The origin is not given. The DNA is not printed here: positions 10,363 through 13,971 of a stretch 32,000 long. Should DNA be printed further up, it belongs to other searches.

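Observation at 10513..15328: Unrecognisable three-gene membrane module: 2-TM hairpin protein, ~1,100-aa 7-TM protein and a divergent helical partner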

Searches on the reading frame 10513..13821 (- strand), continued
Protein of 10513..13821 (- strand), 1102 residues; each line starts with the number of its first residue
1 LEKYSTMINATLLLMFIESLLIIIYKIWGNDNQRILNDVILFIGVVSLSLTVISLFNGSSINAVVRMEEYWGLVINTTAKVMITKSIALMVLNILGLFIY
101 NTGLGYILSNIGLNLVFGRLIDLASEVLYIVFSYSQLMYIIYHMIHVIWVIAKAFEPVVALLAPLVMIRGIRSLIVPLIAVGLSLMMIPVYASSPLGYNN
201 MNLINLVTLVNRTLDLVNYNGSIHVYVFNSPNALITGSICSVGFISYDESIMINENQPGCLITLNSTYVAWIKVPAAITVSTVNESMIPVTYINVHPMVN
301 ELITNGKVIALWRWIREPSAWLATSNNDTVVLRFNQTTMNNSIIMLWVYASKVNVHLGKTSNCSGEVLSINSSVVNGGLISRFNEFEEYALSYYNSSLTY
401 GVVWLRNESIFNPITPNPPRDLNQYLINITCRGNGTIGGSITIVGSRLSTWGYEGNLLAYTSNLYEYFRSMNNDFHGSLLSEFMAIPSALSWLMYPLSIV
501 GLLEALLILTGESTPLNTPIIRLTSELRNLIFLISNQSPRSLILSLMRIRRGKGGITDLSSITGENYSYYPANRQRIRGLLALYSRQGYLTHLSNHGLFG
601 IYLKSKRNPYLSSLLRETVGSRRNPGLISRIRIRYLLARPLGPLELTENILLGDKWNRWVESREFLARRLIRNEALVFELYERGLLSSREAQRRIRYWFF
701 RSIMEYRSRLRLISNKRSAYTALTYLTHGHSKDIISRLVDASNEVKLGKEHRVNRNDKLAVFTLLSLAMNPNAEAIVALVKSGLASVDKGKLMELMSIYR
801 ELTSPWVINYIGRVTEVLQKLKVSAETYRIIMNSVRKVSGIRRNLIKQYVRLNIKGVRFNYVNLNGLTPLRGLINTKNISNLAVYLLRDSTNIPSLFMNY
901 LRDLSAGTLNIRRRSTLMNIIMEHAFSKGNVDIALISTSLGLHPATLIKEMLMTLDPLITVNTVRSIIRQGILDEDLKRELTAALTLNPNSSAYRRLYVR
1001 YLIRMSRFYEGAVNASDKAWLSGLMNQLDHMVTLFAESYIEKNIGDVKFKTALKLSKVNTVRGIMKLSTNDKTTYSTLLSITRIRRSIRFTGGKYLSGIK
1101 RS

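Call 30: search_solved_structures(query=L010:9562-10011:+, max_evalue=10, show_alignments=3)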
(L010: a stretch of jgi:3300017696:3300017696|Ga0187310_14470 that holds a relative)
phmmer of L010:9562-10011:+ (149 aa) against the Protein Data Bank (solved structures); distinct sequences matched with E-value up to 10: 0.

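Call 39: find_related_loci(query=A4, collection=genome_contigs, flank=10000)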
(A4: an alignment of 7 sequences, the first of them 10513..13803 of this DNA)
Query A4 (1096 aa) in genome_contigs; peptide patterns used: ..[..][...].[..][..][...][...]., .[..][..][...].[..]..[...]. (x = any residue, [..] = any of these).
36 stretches matched a pattern; 3 encode a relative of the query (tblastn E <= 1e-3); 3 distinct loci.
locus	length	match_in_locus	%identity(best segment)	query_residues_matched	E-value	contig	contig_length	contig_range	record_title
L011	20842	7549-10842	77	1-1096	0e+0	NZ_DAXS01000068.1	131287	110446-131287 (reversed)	MAG: Caldivirga sp. UBA161 UBA161_contig_393, whole genome shotgun sequence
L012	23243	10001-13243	46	1-1091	0e+0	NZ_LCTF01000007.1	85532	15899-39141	Caldivirga sp. MU80 contig_9, whole genome shotgun sequence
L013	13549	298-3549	46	1-1091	0e+0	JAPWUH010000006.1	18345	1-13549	MAG: Caldivirga sp. isolate RSNS23 scaffold_602_c1, whole genome shotgun sequence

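Call 49: list_cluster_members(proteins=[P0006, P0007, P0008, P0009, P0004, L010:9562-10008:+, L010:7394-9436:+, L007:7683-8069:+, L010:2047-5442:-])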
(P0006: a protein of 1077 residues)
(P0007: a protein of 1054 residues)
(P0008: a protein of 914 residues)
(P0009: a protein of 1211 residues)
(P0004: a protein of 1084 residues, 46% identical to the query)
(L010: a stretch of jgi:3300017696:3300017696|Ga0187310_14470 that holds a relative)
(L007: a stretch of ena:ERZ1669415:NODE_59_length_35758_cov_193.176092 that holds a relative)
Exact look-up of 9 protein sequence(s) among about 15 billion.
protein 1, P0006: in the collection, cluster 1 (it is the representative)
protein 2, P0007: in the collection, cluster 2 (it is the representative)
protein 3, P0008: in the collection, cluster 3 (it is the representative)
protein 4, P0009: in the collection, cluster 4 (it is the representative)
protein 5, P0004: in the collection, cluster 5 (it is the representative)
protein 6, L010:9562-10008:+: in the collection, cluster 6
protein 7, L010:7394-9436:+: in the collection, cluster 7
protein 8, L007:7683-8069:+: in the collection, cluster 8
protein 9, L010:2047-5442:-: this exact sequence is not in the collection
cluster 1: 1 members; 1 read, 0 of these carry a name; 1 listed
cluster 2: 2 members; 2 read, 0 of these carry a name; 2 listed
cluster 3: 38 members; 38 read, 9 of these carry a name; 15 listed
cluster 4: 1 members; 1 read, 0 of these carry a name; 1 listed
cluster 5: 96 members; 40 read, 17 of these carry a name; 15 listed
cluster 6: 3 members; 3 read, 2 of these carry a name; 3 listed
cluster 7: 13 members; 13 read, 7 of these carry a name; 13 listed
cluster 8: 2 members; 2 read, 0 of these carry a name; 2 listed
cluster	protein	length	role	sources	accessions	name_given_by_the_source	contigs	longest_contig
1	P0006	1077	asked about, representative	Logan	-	-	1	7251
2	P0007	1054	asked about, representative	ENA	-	-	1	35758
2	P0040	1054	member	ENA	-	-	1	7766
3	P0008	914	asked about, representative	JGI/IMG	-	-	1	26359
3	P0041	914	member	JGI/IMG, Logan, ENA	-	hypothetical protein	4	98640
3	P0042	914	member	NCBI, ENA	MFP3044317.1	MAG: hypothetical protein RXR03_01795 [Thermocladium sp.]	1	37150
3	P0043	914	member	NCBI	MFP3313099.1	MAG: hypothetical protein RXO28_01120 [Thermocladium sp.]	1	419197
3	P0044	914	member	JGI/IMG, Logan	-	hypothetical protein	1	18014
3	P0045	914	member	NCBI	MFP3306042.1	MAG: hypothetical protein RXN93_01795 [Thermocladium sp.]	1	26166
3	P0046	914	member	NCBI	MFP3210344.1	MAG: hypothetical protein RXR16_02445 [Thermocladium sp.]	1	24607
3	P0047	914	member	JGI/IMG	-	hypothetical protein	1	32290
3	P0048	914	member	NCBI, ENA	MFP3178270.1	MAG: hypothetical protein RXQ96_04795 [Thermocladium sp.]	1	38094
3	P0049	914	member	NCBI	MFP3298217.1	MAG: hypothetical protein RXO22_03965 [Thermocladium sp.]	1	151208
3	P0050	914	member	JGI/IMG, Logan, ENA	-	-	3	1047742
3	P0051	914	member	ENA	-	-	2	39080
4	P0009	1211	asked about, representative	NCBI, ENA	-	-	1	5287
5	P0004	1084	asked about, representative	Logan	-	-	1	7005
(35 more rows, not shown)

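Call 61: search_protein_families(library=pfam, proteins=[P0008, P0009, P0007, L010:6609-6878:+, L010:6878-7384:+], max_evalue=1)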
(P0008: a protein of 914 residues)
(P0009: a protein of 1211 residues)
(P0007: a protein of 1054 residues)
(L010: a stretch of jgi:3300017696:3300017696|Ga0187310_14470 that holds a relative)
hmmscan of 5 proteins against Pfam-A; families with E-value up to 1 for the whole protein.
P0008 (914 aa): 1 family
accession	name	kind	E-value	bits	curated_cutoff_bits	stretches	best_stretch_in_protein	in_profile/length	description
PF14677.12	FANCI_S3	-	0.21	11.7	25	0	639-694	18-73/216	FANCI solenoid 3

P0009 (1211 aa): 2 families
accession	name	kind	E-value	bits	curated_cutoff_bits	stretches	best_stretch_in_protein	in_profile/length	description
PF20859.2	RHA1_ro05818_N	-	0.081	13.4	27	1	1026-1054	19-47/58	Hypothetical protein RHA1_ro05818, N-terminal helical domain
PF10766.14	AcrZ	-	0.33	11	26.2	1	530-561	14-42/48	Multidrug efflux pump-associated protein AcrZ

P0007 (1054 aa): 0 families

L010:6609-6878:+ (90 aa): 1 family
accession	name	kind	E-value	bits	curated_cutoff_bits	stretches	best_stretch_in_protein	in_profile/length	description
PF16844.10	DIMCO_N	-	0.13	13.1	36.7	1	38-76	23-60/91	Dinitrogenase iron-molybdenum cofactor, N-terminal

L010:6878-7384:+ (169 aa): 1 family
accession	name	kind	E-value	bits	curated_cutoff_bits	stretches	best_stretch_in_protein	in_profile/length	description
PF21993.1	TetR_C_13_2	-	0.037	14.7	27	1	6-63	5-62/103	Transcriptional regulator LmrA/YxaF-like, C-terminal domain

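Call 92: search_dna_similar(query=window:10513-13803:-, collection=plasmids, mode=protein, max_evalue=0.001, max_rows=10)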
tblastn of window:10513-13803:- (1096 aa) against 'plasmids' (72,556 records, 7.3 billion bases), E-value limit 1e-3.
No match.

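Call 94: fold_search(model_id=the predicted structure, library=pdb)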
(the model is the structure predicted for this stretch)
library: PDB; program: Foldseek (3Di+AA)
matches with E <= 10: 417; with E <= 0.001: 0
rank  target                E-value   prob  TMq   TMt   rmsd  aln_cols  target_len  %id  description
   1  4hzk_A                7.8e-02  0.21  0.12  0.12  23.6       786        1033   10  Crystal structure of free CRM1 (crystal form 2) (released 2013-01-23)
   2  8htt_B                8.6e-02  0.28  0.08  0.17  22.5       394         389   14  Cryo-EM structure of human TMEM87A, gluconate-bound (released 2023-12-27)
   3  7mc4_B                1.2e-01  0.18  0.08  0.14  19.2       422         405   14  Crystal structure of a single-chain E/F type bilin lyase-isomerase MpeQ (released 2022-02-23)
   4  4hzk_B                1.2e-01  0.14  0.10  0.11  25.8       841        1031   10  Crystal structure of free CRM1 (crystal form 2) (released 2013-01-23)
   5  4jlq_A                1.4e-01  0.20  0.12  0.14  23.9       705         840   11  Crystal structure of human Karyopherin-beta2 bound to the PY-NLS of Saccharomyces cerevisiae NAB2 (released 2013-04-03)
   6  5j3v_B                2.0e-01  0.18  0.12  0.14  23.4       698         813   11  Crystal structure of human Karyopherin-beta2 bound to the histone H3 tail (released 2016-09-21)
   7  4es8_B                2.2e-01  0.13  0.05  0.12  17.6       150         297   12  Crystal Structure of the adhesin domain of Epf from Streptococcus pyogenes in P212121 (released 2012-09-19)
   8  7mtq_B                2.5e-01  0.25  0.08  0.11  19.8       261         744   12  CryoEM Structure of Full-Length mGlu2 in Inactive-State Bound to Antagonist LY341495 (released 2021-07-07)
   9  4es8_A                3.4e-01  0.11  0.05  0.12  17.6       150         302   12  Crystal Structure of the adhesin domain of Epf from Streptococcus pyogenes in P212121 (released 2012-09-19)
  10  4es9_D                3.4e-01  0.10  0.04  0.12  17.8       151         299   12  Crystal Structure of the adhesin domain of Epf from Streptococcus pyogenes in P21 (released 2012-09-19)
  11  1g3j_C                3.8e-01  0.14  0.10  0.17  21.4       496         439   13  CRYSTAL STRUCTURE OF THE XTCF3-CBD/BETA-CATENIN ARMADILLO REPEAT COMPLEX (released 2000-12-11)
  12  6swu_B                3.9e-01  0.11  0.06  0.15  17.8       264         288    9  Crystal structure of the TPR domain of KLC1 in complex with an engineered high-affinity cargo peptide. (released 2020-09-30)
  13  9uwh_A4               3.9e-01  0.08  0.09  0.13  24.4       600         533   11  human mitoribosome trapped by retapamulin (released 2025-10-29)
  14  7usm_A                4.1e-01  0.47  0.06  0.08  11.2       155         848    7  Integrin alphaM/beta2 ectodomain (released 2022-08-17)
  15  4es9_C                4.1e-01  0.11  0.05  0.12  17.6       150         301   13  Crystal Structure of the adhesin domain of Epf from Streptococcus pyogenes in P21 (released 2012-09-19)
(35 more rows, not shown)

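Call 97: list_cluster_members(proteins=[L007:3524-4771:+, L007:18620-19099:+, L007:6592-7569:-, L009:1123-1935:+, L009:2416-3438:-, L008:878-1327:+, L001:1071-2036:-])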
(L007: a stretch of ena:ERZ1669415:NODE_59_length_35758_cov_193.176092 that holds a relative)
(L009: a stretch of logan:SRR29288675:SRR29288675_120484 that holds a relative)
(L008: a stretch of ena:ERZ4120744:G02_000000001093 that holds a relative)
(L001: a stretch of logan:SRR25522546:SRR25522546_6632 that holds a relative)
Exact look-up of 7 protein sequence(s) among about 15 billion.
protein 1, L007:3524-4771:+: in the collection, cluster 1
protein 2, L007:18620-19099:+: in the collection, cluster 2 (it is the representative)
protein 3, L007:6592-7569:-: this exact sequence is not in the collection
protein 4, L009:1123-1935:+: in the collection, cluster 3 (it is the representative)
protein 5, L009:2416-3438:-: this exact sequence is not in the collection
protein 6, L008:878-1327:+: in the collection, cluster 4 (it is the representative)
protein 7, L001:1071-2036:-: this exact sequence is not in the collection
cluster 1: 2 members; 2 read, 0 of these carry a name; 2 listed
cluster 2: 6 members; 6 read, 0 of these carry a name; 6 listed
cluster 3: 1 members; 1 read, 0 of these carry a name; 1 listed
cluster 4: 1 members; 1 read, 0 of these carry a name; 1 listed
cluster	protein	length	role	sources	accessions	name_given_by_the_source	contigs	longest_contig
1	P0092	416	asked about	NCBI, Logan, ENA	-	-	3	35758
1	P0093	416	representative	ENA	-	-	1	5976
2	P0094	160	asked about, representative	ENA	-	-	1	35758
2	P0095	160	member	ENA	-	-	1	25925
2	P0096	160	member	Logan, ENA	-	-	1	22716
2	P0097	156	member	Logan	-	-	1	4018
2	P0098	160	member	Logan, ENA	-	-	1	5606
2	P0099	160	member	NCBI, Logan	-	-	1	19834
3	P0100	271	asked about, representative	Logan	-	-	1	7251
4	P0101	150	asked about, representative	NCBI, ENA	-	-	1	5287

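Call 101: search_protein_families(library=padloc, proteins=[window:10513-13803:-], max_evalue=0.1)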
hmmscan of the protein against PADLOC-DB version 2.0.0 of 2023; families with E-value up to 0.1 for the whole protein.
window:10513-13803:- (1096 aa): 0 families
